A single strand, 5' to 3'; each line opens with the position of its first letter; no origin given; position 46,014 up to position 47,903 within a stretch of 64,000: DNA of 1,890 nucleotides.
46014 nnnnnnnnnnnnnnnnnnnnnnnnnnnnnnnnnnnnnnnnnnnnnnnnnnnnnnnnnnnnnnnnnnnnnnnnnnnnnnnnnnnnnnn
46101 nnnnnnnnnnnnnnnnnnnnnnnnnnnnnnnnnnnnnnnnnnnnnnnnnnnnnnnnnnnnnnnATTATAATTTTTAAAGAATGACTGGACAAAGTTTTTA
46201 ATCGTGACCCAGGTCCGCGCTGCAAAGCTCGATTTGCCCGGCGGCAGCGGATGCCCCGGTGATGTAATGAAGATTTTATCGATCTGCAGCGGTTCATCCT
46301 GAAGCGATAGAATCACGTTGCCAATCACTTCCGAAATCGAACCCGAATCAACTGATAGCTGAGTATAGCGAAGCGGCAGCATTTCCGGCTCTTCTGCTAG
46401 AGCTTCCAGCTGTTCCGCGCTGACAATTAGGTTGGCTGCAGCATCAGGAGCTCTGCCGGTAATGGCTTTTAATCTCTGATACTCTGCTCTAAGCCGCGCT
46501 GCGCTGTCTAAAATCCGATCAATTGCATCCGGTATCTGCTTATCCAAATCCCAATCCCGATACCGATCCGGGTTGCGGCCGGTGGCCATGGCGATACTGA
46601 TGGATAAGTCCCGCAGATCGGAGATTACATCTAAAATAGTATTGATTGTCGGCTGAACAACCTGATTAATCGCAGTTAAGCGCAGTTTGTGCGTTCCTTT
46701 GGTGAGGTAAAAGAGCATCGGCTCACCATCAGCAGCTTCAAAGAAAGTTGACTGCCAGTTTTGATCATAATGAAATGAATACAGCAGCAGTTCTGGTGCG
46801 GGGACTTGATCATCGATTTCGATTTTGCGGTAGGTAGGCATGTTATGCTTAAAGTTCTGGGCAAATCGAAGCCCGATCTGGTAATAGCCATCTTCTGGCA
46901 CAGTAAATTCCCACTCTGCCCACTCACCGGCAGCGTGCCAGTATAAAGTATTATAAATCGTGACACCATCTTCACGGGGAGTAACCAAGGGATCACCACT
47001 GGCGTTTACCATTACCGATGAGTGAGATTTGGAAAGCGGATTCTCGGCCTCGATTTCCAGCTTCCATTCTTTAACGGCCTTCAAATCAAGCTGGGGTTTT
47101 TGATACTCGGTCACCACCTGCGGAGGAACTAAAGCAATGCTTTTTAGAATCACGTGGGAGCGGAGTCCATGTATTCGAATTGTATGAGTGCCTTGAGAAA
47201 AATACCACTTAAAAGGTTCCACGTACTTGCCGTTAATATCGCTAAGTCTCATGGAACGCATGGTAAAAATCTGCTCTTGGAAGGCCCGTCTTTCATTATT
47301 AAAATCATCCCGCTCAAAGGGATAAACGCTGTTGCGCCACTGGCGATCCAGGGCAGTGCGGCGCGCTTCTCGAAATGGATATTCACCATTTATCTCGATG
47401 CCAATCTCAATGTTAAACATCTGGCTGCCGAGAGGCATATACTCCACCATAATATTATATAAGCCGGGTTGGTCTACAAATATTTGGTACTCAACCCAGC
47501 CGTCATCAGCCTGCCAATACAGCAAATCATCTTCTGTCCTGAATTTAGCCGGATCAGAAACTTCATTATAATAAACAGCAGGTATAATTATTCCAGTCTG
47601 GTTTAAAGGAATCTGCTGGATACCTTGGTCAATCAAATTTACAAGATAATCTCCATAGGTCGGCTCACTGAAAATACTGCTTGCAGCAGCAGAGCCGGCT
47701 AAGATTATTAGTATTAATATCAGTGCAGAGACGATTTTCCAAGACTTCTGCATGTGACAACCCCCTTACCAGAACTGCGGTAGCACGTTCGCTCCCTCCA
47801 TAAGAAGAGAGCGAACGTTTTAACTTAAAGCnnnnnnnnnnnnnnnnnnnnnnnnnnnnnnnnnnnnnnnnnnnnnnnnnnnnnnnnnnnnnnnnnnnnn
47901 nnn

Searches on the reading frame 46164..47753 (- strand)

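Call 45: search_protein_families(library=pfam, proteins=[window:46164-47753:-], max_evalue=0.01)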
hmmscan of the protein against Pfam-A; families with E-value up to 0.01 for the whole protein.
window:46164-47753:- (530 aa): 1 family
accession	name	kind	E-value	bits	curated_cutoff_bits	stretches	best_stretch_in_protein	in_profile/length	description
PF17829.7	GH115_C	-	0.00066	20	24.1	0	273-365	52-150/172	Glycosyl hydrolase family 115 C-terminal domain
